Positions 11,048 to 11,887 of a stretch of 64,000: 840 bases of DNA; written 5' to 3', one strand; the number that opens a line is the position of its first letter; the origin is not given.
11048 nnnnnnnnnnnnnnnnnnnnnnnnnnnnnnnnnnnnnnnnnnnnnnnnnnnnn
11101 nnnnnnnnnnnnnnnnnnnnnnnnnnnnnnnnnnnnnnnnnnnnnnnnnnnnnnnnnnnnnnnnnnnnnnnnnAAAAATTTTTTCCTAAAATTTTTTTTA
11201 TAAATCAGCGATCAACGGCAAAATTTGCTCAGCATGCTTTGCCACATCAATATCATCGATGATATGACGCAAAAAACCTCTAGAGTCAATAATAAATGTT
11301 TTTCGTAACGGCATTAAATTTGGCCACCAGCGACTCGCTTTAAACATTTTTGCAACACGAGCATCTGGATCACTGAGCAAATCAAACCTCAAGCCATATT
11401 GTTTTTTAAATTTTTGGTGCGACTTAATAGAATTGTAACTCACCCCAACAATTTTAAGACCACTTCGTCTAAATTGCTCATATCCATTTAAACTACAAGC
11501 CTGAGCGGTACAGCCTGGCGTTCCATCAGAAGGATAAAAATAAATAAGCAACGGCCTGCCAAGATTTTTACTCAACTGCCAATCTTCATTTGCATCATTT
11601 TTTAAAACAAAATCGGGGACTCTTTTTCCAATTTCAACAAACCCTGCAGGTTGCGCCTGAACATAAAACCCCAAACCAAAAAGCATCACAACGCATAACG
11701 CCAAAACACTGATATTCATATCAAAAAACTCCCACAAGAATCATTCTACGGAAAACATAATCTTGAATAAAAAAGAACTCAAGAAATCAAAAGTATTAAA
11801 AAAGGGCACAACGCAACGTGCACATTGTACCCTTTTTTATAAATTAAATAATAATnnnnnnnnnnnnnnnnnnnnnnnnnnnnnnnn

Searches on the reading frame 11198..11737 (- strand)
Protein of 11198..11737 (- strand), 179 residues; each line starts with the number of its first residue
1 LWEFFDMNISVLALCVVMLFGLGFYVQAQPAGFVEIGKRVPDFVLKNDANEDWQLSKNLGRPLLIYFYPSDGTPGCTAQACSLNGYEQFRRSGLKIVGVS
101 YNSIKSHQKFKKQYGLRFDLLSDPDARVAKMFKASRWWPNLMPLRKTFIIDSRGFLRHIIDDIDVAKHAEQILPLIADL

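Call 40: search_protein_families(library=pfam, proteins=[window:11198-11737:-], max_evalue=0.001)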
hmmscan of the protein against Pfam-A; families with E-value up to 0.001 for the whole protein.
window:11198-11737:- (179 aa): 2 families
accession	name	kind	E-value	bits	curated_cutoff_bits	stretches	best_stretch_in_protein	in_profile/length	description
PF00578.27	AhpC-TSA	-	3.2e-33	114.7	26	1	36-159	1-124/124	AhpC/TSA family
PF08534.16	Redoxin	-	2.5e-16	60.2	26.6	1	37-161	3-133/148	Redoxin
